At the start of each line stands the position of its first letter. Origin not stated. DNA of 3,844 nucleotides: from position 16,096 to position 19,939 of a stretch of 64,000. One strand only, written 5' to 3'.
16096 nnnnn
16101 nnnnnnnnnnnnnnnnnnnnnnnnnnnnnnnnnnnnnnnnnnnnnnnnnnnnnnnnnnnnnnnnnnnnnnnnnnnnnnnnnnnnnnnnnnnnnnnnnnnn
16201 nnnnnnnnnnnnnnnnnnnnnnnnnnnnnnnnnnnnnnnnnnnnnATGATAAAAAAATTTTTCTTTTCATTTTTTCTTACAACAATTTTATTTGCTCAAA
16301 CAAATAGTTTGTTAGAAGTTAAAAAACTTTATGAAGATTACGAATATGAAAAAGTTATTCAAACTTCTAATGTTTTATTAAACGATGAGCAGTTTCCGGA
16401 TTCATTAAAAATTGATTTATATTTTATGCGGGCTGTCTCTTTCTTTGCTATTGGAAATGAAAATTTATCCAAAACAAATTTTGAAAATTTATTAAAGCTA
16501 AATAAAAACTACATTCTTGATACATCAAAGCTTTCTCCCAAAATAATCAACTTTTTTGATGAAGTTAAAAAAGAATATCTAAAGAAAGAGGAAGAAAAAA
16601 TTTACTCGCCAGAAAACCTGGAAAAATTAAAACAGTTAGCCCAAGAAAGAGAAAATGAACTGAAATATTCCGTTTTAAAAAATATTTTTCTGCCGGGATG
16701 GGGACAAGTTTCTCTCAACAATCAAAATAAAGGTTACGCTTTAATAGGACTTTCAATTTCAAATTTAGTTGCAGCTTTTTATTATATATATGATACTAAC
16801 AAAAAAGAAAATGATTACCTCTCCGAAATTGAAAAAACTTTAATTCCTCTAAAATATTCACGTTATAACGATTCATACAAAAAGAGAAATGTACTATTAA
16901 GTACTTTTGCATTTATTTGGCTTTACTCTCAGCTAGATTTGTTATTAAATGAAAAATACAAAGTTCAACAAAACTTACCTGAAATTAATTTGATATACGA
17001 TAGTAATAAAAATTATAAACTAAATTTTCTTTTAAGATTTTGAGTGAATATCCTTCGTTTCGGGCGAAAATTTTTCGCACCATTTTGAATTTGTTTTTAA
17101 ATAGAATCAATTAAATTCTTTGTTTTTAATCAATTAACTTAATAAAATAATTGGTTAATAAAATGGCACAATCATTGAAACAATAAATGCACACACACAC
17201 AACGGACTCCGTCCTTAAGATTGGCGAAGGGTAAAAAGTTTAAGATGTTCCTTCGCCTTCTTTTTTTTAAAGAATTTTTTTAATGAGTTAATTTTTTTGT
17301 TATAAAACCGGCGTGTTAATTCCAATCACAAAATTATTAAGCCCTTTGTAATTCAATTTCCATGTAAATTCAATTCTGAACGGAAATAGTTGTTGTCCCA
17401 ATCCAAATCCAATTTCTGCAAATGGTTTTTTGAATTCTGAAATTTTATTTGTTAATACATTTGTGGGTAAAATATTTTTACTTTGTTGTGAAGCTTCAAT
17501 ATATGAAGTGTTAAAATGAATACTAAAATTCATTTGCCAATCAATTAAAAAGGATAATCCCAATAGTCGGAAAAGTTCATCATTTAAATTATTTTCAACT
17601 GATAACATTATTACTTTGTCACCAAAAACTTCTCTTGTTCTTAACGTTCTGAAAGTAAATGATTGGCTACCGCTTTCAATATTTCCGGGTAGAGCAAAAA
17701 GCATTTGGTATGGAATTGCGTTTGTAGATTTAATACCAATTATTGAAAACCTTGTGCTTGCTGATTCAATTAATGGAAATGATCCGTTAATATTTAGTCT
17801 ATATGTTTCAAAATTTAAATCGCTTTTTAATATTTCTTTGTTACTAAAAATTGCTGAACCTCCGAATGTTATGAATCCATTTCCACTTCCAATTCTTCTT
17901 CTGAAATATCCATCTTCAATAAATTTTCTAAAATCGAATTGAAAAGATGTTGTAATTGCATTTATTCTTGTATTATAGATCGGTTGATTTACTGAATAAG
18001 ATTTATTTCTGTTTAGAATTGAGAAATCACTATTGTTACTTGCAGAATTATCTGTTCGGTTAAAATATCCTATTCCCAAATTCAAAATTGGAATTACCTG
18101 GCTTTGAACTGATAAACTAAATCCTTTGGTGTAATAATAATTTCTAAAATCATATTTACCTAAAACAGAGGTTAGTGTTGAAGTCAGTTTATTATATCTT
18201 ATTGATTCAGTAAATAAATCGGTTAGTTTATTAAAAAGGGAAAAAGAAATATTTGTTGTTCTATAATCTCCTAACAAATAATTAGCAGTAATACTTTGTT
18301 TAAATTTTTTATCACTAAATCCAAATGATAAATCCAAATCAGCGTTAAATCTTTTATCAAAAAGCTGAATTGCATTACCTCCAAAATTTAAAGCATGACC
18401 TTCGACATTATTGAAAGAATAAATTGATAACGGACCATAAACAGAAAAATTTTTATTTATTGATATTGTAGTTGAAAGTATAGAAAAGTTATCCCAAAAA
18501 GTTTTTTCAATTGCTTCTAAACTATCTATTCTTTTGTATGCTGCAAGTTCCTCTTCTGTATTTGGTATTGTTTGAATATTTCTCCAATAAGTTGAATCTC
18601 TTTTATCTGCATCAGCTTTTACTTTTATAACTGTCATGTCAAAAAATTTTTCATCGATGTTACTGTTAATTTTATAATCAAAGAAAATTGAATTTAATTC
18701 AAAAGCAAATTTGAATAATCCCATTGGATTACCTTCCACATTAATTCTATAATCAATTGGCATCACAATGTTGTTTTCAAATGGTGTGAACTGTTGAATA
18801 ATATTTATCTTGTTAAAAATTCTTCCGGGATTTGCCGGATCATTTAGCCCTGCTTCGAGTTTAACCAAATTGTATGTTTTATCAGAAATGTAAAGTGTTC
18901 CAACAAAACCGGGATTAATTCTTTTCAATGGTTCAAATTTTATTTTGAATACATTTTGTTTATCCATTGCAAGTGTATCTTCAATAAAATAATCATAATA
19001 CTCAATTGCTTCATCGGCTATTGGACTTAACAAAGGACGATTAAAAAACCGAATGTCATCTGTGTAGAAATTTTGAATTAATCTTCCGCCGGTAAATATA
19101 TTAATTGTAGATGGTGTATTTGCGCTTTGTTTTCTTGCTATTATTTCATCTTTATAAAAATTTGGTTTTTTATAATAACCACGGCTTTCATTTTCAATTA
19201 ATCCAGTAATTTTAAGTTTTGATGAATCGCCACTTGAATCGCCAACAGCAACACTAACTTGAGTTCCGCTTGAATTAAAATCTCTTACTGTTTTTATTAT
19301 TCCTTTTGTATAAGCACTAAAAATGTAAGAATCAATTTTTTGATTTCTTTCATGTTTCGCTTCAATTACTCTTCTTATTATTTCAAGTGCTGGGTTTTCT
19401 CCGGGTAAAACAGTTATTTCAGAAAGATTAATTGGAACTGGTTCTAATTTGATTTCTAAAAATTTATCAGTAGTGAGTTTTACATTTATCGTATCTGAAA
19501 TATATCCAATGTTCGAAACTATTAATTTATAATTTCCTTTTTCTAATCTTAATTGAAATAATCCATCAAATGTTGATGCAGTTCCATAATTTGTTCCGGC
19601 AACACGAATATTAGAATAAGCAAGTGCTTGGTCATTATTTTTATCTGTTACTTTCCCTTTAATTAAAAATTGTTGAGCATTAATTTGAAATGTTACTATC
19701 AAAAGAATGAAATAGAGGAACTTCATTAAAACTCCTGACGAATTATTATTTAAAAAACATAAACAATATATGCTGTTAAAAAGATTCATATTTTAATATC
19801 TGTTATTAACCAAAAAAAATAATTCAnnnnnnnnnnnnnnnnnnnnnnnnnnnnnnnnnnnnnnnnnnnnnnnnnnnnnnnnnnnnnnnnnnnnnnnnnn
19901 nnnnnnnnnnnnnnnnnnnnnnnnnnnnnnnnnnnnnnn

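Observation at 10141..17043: Five-gene envelope signalling operon pairing a GAF sigma-54 activator with a membrane Ser/Thr kinase and a T9SS Kelch protein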

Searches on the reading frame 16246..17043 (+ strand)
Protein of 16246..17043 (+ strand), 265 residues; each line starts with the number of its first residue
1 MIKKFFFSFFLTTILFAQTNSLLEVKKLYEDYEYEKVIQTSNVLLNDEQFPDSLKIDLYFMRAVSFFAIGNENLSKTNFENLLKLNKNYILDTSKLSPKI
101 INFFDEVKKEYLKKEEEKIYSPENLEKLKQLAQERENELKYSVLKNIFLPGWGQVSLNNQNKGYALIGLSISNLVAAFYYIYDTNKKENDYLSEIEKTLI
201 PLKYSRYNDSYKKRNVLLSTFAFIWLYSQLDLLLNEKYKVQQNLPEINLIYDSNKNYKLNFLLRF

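Call 3: search_protein_families(library=pfam, proteins=[window:16246-17043:+], max_evalue=0.01)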
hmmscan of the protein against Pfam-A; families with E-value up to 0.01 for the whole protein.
window:16246-17043:+ (265 aa): 0 families

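Call 57: search_protein_families(library=ncbifam, proteins=[window:16246-17043:+], max_evalue=0.01)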
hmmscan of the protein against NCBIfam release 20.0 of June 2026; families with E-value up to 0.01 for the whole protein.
window:16246-17043:+ (265 aa): 1 family
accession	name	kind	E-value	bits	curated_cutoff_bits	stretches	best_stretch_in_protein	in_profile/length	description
NF038027.1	TssQ_fam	subfamily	0.0013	19.2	65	1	18-93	6-81/100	TssQ family T6SS-associated lipoprotein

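Call 63: search_protein_families(library=pfam, proteins=[window:16246-17040:+], max_evalue=5)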
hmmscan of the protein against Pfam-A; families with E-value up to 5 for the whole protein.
window:16246-17040:+ (265 aa): 2 families
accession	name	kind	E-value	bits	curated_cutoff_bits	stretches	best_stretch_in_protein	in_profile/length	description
PF25515.1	Arm_PDR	-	0.052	14.1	27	1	28-81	14-67/145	Plastid division regulator ARM repeat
PF18935.5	DUF5683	-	0.39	11.1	26.7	1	143-204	9-59/151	Family of unknown function (DUF5683)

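Call 70: predict_structure(alignment_id=A4)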
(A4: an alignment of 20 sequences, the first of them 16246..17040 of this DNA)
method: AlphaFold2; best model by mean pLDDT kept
length: 265 residues; sequences in the alignment: 20
mean_pLDDT: 78.2   pTM: 0.43
mean pLDDT of the five models: 78.2, 78.2, 77.0, 76.4, 73.9
residues with pLDDT >= 90: 62; 70-90: 140; 50-70: 32; < 50: 31
segments of 3 or more residues with pLDDT < 50: 1-3, 10-12, 14-18, 240-249, 257-259, 261-265
pLDDT, mean of each block of 10 residues (from residue 1): 50 50 82 84 75 84 89 88 85 82 88 67 68 77 86 85 88 93 96 94 96 94 89 67 43 52 39
secondary structure, 60 per line:
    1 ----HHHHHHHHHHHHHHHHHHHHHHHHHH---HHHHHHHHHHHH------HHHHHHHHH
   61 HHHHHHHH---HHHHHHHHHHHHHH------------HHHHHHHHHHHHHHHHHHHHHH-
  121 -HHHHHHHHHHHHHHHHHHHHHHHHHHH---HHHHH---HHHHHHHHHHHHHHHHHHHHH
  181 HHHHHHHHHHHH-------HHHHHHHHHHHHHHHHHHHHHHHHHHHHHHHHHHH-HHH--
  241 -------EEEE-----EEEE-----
elements in order: H5-30 H34-45 H52-68 H72-85 H98-119 H122-148 H152-156 H160-192 H200-234 E248-251 E257-260

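Call 75: fold_search(model_id=the predicted structure, library=pdb)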
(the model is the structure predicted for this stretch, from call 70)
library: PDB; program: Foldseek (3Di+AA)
matches with E <= 10: 760; with E <= 0.001: 0
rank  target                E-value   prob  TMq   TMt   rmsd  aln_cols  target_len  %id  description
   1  5jhe                  6.1e-02  1.00  0.30  0.21   6.8       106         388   14  The Crystal Structure of the Saccharomyces cerevisiae Co-Chaperone Cpr7 (released 2017-04-26)
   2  9up5_A                8.2e-02  0.85  0.25  0.20  21.5       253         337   11  Crystal structure of LapB from Klebsiella pneumoniae (released 2026-03-04)
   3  5waq                  8.6e-02  0.89  0.24  0.30  23.6       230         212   12  Structure of BamD from Neisseria gonorrhoeae (released 2017-12-06)
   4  6vfk_A                1.3e-01  1.00  0.27  0.56  11.0       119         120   18  De novo designed tetrahedral nanoparticle T33_dn10 displaying 4 copies of BG505-SOSIP trimer on the surface (released 2020-07-22)
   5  3u4t_B                1.3e-01  0.75  0.24  0.25  20.2       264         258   12  Crystal Structure of the C-terminal part of the TPR repeat-containing protein Q11TI6_CYTH3 from Cytophaga hutchinsonii (released 2011-10-19)
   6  5lfl_B                1.4e-01  0.92  0.26  0.38  22.7       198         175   11  MamA RS-1 ArsTM double mutant (released 2017-08-02)
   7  6hft                  1.4e-01  0.99  0.27  0.24  14.4       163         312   17  Hsp90 co-chaperone Cns1 from Saccharomyces cerevisiae (delta69) (released 2019-03-27)
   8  9up5_B                1.6e-01  0.72  0.25  0.21  22.1       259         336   10  Crystal structure of LapB from Klebsiella pneumoniae (released 2026-03-04)
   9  1na3_A                1.7e-01  1.00  0.26  0.73   3.8        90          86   11  Design of Stable alpha-Helical Arrays from an Idealized TPR Motif (released 2003-06-03)
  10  1na0_A                1.7e-01  0.99  0.28  0.56  12.4       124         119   14  Design of Stable alpha-Helical Arrays from an Idealized TPR Motif (released 2003-06-03)
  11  4fsc_B                1.8e-01  0.75  0.26  0.26  22.1       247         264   10  Crystal Structure of Bacillus thuringiensis PlcR in its apo form (released 2013-03-13)
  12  4zlh_A                1.8e-01  0.75  0.25  0.20  21.0       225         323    8  Structure of the LapB cytoplasmic domain at 2 angstroms (released 2015-11-11)
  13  9gaw_Y                1.8e-01  0.72  0.25  0.14  22.3       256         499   13  High-resolution structure of the Anaphase-promoting complex/cyclosome (APC/C) bound to co-activator Cdh1 (released 2024-08-14)
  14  3u4t_A                1.8e-01  0.66  0.25  0.25  20.5       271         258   12  Crystal Structure of the C-terminal part of the TPR repeat-containing protein Q11TI6_CYTH3 from Cytophaga hutchinsonii (released 2011-10-19)
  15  3ffl_A                2.0e-01  1.00  0.25  0.50   5.5       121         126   15  Crystal Structure of the N-terminal Domain of Anaphase-Promoting Complex Subunit 7 (released 2008-12-16)
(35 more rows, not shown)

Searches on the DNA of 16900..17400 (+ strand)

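Call 13: search_rna_families(source=window, start=16900, end=17400, threshold=evalue, max_evalue=10, show_alignments=2)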
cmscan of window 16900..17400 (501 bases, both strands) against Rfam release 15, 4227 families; matches with E-value up to 10: 2.
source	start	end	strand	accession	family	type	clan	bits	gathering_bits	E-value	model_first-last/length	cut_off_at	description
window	17007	17099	-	RF00474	snosnR57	Gene; snRNA; snoRNA; CD-box;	-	18.3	50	6.4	1-95/95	no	Small nucleolar RNA snR57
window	16916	16994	-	RF03402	mir-957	Gene; miRNA;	-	17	66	0.75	1-77/77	no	mir-957 microRNA precursor family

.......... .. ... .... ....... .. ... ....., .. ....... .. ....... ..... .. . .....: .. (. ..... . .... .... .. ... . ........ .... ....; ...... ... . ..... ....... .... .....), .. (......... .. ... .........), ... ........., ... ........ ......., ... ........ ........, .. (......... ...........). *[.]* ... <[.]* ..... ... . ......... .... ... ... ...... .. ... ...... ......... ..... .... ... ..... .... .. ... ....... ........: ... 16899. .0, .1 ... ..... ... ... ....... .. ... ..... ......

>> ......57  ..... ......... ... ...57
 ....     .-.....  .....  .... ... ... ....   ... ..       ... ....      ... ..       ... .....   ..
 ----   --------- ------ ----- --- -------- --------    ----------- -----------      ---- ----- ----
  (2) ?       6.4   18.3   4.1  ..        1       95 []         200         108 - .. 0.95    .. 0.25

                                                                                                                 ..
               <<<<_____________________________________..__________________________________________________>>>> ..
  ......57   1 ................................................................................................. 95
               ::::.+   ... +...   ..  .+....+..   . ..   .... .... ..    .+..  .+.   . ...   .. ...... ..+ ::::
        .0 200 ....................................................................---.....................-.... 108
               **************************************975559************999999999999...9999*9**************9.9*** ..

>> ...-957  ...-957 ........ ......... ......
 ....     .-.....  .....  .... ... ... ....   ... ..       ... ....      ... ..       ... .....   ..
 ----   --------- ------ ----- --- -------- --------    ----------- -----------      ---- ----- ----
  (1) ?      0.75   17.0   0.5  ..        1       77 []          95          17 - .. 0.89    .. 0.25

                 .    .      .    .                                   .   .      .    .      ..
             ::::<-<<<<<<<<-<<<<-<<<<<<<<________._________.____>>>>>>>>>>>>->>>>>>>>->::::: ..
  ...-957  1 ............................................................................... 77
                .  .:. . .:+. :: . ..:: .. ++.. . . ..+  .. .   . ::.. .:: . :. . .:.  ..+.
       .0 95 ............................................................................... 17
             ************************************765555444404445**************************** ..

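Call 19: build_rna_model(alignment_id=A2)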
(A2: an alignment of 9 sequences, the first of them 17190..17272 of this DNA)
Model R1 built from alignment A2 (9 sequences, 84 columns); structure: RNAalifold consensus.
model positions 83; base pairs 17; branch points 1; effective number of sequences 1.27; information 0.684 bits per position. Calibrated on 0.2 Mb of random sequence (short: E-values are rough).
structure used (alignment columns):
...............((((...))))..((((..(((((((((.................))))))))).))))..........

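Call 20: search_with_rna_model(model_id=R1, sources=[window, L001, L002, L003, L004, L005, L006, L007, L008, L009, L010, L011, L012, L013, L014, L015, L016, L017, L018, L019, L020, L021, L022, L023, L024, L025, L026, L027, L028, L029, L030, L031], max_evalue=1, make_alignment=true)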
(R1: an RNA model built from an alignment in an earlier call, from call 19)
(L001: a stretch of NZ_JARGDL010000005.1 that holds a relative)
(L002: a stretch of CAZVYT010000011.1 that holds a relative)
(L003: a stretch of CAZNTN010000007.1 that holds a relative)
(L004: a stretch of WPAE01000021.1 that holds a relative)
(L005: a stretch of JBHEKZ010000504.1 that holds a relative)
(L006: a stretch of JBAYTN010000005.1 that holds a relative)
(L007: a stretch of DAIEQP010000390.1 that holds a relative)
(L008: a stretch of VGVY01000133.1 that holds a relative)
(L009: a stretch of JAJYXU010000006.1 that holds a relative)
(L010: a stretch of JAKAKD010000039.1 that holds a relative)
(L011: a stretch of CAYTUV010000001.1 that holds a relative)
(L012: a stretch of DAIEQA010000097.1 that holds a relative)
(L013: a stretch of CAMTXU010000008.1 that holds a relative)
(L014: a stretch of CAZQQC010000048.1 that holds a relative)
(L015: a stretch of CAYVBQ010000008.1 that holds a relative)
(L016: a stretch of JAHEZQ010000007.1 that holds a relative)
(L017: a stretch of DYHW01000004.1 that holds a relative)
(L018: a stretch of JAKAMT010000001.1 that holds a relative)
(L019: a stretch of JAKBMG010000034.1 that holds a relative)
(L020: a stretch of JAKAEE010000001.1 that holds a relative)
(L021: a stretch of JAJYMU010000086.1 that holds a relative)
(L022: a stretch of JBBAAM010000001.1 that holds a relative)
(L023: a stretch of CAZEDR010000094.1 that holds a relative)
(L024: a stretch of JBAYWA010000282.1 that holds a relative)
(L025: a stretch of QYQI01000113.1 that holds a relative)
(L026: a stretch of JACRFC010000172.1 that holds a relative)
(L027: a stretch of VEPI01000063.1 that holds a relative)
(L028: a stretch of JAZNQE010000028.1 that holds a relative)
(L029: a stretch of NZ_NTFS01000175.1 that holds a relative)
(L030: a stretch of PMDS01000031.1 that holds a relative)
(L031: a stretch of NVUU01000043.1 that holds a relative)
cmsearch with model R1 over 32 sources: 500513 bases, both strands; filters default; matches with E-value up to 1: 16.
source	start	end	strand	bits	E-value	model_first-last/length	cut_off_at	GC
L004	11837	11919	+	110.1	6.3e-23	1-83/83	no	0.42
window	17190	17272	+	109.7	8.1e-23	1-83/83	no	0.41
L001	11823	11905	+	108.9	1.2e-22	1-83/83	no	0.4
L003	11832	11915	+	108.8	1.3e-22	1-83/83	no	0.43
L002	11832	11914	+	108.7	1.4e-22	1-83/83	no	0.41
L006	11838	11920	+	108.6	1.5e-22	1-83/83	no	0.45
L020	11915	11998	+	104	1.8e-21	1-83/83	no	0.42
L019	9523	9606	+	103.1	3e-21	1-83/83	no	0.44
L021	11912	11995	+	103.1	3e-21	1-83/83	no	0.44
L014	8575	8657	+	101.7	6.4e-21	1-83/83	no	0.41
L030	11913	11995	+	96.2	1.3e-19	1-83/83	no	0.4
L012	11863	11942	+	76.3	6.9e-15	1-83/83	no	0.35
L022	12134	12217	+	73.8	2.7e-14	1-83/83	no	0.4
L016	11886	11970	+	70.7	1.5e-13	1-83/83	no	0.42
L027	11898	11982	+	70.7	1.5e-13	1-83/83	no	0.42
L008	2642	2721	+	62.5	1.3e-11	1-83/83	no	0.38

Alignment A3: 16 matches aligned to the model, 85 columns, each read 5' to 3' on its own strand. Consensus structure (alignment columns), stored with it:
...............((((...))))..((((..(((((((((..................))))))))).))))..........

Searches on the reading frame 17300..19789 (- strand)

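Call 3: search_protein_families(library=pfam, proteins=[window:17300-19789:-], max_evalue=0.01)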
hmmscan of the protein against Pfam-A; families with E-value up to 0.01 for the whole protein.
window:17300-19789:- (829 aa): 3 families
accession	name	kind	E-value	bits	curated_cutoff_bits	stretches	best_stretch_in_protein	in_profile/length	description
PF18939.6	DUF5686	-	2.3e-65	221.7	39.2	1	137-681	1-569/669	Family of unknown function (DUF5686)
PF13715.12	CarbopepD_reg_2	-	7.5e-16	58.4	32.2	1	43-127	1-88/88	CarboxypepD_reg-like domain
PF13620.12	CarboxypepD_reg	-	3e-10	40.8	32.3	1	43-111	2-75/82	Carboxypeptidase regulatory-like domain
